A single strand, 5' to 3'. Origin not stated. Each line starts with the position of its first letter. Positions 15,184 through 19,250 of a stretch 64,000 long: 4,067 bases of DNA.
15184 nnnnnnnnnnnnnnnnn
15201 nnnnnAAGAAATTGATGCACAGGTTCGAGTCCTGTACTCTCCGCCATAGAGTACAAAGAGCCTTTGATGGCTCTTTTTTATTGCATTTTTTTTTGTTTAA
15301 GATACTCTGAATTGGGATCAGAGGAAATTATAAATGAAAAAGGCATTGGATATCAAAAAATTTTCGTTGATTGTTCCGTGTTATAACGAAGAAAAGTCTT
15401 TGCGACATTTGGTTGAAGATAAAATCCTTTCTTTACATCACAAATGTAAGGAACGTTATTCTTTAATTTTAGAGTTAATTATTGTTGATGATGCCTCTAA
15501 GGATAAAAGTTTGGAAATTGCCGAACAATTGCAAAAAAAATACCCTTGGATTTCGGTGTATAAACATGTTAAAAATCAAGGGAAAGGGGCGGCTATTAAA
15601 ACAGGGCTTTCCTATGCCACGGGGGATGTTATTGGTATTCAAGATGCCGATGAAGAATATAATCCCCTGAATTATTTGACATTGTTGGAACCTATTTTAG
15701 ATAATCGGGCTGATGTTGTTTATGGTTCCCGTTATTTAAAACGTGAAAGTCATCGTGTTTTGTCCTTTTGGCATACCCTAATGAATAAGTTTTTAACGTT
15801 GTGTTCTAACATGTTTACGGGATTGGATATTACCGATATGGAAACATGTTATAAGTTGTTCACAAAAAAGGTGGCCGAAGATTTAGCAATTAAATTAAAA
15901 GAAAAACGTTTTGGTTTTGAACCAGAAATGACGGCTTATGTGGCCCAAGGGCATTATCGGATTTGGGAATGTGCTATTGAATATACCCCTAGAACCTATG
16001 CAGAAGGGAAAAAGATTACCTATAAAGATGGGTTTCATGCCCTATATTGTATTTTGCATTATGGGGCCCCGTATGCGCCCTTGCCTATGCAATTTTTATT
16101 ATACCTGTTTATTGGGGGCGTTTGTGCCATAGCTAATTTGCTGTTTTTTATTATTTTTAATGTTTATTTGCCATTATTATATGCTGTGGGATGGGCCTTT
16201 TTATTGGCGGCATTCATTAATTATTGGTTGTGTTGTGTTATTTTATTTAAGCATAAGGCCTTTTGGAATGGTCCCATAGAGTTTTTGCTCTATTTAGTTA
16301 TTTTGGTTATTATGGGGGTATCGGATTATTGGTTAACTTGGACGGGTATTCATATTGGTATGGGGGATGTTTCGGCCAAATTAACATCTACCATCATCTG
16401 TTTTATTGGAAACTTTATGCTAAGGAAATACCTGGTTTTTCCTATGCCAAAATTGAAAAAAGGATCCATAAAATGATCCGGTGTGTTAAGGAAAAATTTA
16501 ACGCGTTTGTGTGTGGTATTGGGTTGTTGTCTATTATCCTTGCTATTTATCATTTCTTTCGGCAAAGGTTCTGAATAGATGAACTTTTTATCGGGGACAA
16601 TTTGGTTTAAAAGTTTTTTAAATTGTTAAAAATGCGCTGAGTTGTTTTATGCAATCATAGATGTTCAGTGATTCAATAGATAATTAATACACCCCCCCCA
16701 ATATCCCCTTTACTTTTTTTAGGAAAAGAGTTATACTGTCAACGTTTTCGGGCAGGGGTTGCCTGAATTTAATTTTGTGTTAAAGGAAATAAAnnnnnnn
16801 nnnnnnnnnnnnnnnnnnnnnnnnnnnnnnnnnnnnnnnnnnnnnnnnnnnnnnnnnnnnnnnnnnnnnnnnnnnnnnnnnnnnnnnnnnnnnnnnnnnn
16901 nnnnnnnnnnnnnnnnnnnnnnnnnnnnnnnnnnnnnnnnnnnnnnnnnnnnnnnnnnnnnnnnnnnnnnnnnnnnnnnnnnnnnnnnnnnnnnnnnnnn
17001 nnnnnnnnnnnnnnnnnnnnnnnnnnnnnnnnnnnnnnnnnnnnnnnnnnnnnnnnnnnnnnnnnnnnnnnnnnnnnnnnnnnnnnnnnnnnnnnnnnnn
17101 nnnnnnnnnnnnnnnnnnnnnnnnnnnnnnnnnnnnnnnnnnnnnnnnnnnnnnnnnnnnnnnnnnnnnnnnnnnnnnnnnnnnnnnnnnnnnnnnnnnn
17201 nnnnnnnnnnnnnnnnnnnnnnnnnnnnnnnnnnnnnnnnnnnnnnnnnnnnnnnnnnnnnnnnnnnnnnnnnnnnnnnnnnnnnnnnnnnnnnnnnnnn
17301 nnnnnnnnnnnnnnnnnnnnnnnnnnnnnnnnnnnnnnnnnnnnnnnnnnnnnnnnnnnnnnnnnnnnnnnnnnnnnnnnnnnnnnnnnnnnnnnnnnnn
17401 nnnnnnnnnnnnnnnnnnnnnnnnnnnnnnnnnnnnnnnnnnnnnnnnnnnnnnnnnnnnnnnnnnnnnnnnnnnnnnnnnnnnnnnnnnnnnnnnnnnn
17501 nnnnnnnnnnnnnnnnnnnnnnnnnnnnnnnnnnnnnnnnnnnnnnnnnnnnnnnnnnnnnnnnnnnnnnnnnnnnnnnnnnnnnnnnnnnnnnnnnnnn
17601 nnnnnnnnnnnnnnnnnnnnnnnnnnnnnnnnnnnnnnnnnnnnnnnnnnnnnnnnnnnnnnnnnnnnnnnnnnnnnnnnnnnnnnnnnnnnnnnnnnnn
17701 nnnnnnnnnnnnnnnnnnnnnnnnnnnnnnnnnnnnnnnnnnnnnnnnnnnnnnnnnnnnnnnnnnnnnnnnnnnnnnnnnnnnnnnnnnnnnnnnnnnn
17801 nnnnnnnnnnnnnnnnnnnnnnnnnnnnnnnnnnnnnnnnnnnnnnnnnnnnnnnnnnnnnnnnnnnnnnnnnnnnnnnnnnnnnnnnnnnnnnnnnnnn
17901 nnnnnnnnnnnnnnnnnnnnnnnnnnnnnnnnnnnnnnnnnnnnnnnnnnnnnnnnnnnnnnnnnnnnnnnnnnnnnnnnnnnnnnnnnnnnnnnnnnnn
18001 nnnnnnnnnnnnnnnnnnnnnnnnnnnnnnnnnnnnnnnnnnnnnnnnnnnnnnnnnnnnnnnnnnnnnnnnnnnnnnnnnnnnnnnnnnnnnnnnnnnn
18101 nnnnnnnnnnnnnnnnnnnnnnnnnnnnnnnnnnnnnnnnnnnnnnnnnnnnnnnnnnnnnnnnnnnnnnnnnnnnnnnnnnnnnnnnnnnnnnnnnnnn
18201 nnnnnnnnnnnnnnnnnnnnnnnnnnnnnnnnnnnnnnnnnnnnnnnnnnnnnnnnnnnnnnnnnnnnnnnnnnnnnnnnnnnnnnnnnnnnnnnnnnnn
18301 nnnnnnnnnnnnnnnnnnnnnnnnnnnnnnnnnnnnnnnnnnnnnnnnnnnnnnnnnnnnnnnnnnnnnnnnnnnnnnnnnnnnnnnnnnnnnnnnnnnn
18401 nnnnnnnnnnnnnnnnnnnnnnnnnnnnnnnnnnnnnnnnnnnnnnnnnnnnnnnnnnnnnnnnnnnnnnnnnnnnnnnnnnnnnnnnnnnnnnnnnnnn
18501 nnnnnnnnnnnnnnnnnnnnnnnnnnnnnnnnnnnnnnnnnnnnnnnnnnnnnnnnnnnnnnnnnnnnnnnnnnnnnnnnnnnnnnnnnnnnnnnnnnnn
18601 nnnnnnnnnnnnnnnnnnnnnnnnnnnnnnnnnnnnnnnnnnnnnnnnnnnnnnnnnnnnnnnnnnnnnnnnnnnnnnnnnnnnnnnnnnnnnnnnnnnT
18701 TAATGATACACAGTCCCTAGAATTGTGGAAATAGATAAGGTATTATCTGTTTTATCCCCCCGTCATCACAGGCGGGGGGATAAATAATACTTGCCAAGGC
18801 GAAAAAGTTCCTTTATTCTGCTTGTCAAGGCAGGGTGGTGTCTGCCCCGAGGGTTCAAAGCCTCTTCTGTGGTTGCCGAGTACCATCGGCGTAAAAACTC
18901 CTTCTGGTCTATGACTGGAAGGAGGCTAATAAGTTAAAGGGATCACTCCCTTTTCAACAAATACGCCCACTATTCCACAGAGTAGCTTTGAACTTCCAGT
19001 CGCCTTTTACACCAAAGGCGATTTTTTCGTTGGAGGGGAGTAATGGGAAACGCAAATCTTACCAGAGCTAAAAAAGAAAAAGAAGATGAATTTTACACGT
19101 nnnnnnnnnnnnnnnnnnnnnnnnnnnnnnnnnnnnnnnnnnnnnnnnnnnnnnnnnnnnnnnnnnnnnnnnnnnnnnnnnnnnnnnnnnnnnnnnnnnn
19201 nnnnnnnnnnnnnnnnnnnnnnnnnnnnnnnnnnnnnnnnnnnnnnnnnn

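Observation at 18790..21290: A+T-rich insertion downstream of thrS: M.EcoRI-family adenine methyltransferase paired with a DUF262-HNH nuclease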

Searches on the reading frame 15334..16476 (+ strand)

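Call 3: search_protein_families(library=pfam, proteins=[window:15334-16476:+], max_evalue=0.1)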
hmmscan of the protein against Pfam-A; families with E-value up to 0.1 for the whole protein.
window:15334-16476:+ (380 aa): 4 families
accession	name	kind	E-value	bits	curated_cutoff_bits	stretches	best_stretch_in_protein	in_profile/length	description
PF00535.33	Glycos_transf_2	-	9.5e-32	110.7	23.3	1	11-182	1-165/168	Glycosyl transferase family 2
PF04138.20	GtrA_DPMS_TM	-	1.4e-08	35.3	26.1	1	257-369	2-117/117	GtrA/DPMS, transmembrane domain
PF13641.12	Glyco_tranf_2_3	-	1.6e-07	32.1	27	1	10-148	3-137/230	Glycosyltransferase like family 2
PF10111.15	Glyco_tranf_2_2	-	2.9e-07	30.7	27.3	1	11-143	1-134/276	Glycosyltransferase like family 2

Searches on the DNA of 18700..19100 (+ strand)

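Call 29: search_rna_families(source=window, start=18700, end=19100, threshold=evalue, max_evalue=10, show_alignments=3)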
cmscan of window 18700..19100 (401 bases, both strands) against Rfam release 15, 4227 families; matches with E-value up to 10: 9.
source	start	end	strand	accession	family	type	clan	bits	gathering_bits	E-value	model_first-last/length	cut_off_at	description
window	18751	18784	-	RF03687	mir-2011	Gene; miRNA;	-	21.3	80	0.11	1-83/83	no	mir-2011 microRNA precursor family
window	18896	19030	+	RF00515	PyrR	Cis-reg;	-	20.6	54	1.5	1-115/115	no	PyrR binding site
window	18741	18789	-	RF03658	mir-2300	Gene; miRNA;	-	18.7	90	0.34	1-74/74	no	mir-2300 microRNA precursor family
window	18750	18785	+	RF03658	mir-2300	Gene; miRNA;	-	18.2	90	0.47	1-74/74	no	mir-2300 microRNA precursor family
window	18811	18833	-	RF00180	REN-SRE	Cis-reg;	-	18.1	41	0.048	1-26/37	no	Renin stability regulatory element (REN-SRE)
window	18749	18790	-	RF01342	CRISPR-DR32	Gene; CRISPR;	-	17.9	48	1.9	1-37/37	no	CRISPR RNA direct repeat element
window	18741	18882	-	RF03096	RAGATH-19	Gene; sRNA;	-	14.8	85.6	7.4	1-141/141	no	RAGATH-19 RNA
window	18724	18791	+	RF00185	Flavi_CRE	Cis-reg;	-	14.2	42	9.3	1-96/96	no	Flavivirus 3' UTR cis-acting replication element (CRE)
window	18898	18924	+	RF03871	mir-5681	Gene; miRNA;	-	13.8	88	7.6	16-46/61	no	mir-5681 microRNA precursor family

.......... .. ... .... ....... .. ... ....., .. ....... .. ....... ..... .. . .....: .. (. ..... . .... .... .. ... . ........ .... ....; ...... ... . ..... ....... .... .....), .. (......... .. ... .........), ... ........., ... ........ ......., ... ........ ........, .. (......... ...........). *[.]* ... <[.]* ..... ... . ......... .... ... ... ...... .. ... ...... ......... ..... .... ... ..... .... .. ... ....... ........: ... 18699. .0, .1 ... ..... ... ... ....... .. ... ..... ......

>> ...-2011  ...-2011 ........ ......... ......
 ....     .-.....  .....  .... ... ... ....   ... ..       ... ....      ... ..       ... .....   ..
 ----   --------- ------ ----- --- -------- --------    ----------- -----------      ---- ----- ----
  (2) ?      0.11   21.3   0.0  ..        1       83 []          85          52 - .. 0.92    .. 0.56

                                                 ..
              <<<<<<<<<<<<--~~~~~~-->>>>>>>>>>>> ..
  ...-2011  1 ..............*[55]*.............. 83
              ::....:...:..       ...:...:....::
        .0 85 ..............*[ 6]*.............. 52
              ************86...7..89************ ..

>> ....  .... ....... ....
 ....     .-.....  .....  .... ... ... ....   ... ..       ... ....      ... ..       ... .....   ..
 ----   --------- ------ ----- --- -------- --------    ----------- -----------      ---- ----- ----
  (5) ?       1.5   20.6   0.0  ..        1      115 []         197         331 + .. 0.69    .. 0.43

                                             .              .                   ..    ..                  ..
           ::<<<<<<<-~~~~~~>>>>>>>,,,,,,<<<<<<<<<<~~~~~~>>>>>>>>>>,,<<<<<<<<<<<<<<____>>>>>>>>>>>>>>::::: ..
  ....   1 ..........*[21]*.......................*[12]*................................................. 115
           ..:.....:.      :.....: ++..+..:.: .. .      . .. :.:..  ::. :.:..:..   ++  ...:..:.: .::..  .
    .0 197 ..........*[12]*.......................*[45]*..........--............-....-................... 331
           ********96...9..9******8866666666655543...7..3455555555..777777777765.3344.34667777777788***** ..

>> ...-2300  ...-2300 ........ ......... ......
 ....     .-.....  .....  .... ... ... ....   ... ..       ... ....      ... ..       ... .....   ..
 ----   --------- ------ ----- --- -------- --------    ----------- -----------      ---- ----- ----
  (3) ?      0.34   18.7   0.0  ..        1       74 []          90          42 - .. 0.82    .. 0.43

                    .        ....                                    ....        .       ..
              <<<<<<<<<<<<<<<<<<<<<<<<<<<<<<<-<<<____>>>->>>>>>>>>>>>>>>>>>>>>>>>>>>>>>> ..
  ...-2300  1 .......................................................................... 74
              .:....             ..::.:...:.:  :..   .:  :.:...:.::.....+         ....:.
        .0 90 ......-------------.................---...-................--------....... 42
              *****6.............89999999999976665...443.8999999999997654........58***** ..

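Call 53: search_dna_similar(query=window:18790-19045:+, collection=plasmids, mode=distant, max_evalue=0.001)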
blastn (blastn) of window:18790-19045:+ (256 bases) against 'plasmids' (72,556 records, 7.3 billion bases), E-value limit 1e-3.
No match.

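Call 54: search_dna_similar(query=window:18790-19045:+, collection=phages, mode=distant, max_evalue=0.001)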
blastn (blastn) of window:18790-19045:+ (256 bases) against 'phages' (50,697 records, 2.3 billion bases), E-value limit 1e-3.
No match.

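Call 58: build_rna_model(alignment_id=A2)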
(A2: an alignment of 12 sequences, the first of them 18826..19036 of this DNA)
Model R1 built from alignment A2 (12 sequences, 242 columns); structure: RNAalifold consensus.
model positions 226; base pairs 60; branch points 4; effective number of sequences 1.04; information 0.59 bits per position. Calibrated on 0.2 Mb of random sequence (short: E-values are rough).
structure used (alignment columns):
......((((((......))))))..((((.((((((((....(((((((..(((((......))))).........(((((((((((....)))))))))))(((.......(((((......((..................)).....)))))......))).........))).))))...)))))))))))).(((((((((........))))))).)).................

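Call 61: search_with_rna_model(model_id=R1, sources=[window, L001, L002, L003, L004, L005, L006, L007, L008, L009, L010, L011, L012, L013, L014, L015, L016, L017, L018, L019, L020, L021, L022, L023, L024, L025, L026, L027, L028, L029, L030, L031, L032, L033, L034, L037, L038, L039], max_evalue=1)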
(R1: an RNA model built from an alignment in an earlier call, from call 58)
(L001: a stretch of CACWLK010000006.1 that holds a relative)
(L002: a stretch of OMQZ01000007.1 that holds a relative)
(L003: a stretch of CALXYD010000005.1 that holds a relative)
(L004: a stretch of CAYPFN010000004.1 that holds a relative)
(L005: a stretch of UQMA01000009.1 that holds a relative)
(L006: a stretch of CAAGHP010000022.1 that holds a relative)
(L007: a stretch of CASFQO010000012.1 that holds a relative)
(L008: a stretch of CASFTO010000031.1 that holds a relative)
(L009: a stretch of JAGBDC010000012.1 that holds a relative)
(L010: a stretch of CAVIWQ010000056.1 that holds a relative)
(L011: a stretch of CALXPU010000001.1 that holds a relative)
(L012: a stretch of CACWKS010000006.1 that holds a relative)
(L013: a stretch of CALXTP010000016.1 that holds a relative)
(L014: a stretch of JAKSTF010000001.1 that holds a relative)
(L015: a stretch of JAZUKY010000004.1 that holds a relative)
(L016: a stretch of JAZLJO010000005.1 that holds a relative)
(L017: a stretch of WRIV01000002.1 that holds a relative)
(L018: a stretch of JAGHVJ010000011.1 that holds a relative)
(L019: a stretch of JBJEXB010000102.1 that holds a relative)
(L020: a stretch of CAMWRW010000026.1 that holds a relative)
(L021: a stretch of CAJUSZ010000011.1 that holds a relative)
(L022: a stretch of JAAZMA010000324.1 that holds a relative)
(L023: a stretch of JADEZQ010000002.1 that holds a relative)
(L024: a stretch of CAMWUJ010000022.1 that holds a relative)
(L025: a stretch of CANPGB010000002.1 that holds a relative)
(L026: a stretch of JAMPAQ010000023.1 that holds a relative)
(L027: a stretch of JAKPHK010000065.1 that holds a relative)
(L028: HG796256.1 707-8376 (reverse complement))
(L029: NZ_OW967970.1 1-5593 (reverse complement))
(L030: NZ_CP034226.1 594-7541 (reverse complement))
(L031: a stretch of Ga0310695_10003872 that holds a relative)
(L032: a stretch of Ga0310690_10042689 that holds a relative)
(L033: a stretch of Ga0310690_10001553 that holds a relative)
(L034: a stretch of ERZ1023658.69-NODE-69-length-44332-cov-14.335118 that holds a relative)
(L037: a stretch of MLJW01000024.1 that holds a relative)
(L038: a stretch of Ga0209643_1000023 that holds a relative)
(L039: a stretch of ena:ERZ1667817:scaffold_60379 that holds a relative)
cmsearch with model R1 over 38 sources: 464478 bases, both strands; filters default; matches with E-value up to 1: 21.
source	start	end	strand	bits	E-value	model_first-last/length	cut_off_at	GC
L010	5127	5351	+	265.8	3.5e-64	1-226/226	no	0.42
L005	4815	5039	+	263.2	1.5e-63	1-226/226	no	0.43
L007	4754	4977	+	262.9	1.8e-63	1-226/226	no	0.46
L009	4732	4955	+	262.4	2.5e-63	1-226/226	no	0.45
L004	4706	4936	+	251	1.7e-60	1-226/226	no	0.44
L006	4821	5043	+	250.6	2.2e-60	1-226/226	no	0.43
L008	4690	4914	+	249.1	5.4e-60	1-226/226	no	0.46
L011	4726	4950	+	248.2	8.9e-60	1-226/226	no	0.41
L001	4825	5042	+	248.1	9.7e-60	1-226/226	no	0.45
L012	4821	5039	+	231.5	1.4e-55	1-226/226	no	0.45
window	18827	19036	+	222.5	2.5e-53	1-226/226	no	0.49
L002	4841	5048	+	204.5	8.3e-49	1-226/226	no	0.47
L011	4820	4933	-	25.6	0.0006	49-162/226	no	0.36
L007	4847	4960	-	24.4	0.0012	49-162/226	no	0.4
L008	4784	4896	-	22.6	0.0034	49-162/226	no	0.42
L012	4807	5026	-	21.3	0.0069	1-226/226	no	0.47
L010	5224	5282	-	18.1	0.044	99-158/226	no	0.29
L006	4918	4976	-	16.2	0.14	99-158/226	no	0.25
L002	4911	4939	-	14.4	0.39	70-98/226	no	0.62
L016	4959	5209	+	13.5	0.63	1-226/226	no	0.35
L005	4901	5004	-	13.4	0.69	41-171/226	no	0.38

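Call 94: search_with_rna_model(model_id=R1, sources=[L055, L056, L057, L058, L059, L060, L061, L062, L039], max_evalue=0.01, make_alignment=true)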
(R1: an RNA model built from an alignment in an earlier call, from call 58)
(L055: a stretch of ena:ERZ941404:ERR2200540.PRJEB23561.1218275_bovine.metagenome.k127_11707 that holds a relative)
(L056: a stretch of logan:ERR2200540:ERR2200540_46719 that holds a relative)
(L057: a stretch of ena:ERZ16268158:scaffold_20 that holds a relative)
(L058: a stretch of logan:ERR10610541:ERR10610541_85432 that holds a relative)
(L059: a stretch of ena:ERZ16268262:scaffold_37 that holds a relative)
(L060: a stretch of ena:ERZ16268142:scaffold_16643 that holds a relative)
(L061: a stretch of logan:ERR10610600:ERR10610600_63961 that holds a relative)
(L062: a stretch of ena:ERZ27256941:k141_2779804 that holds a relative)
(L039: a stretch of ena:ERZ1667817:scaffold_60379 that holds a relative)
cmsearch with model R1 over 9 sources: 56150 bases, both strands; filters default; matches with E-value up to 0.01: 8.
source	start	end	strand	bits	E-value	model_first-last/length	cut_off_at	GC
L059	3688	3914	+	256.2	1.1e-62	1-226/226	no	0.45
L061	833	1059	+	256.2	1.1e-62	1-226/226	no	0.45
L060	98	323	+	252.4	9.4e-62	1-226/226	no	0.45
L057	3733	3959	+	243.2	2e-59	1-226/226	no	0.45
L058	1775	2001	+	243.2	2e-59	1-226/226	no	0.45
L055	3834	4048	+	242.8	2.5e-59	1-226/226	no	0.43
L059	3783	3897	-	20.7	0.0012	49-162/226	no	0.41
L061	928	1042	-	20.7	0.0012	49-162/226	no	0.41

Alignment A6: 8 matches aligned to the model, 233 columns, each read 5' to 3' on its own strand. Consensus structure (alignment columns), stored with it:
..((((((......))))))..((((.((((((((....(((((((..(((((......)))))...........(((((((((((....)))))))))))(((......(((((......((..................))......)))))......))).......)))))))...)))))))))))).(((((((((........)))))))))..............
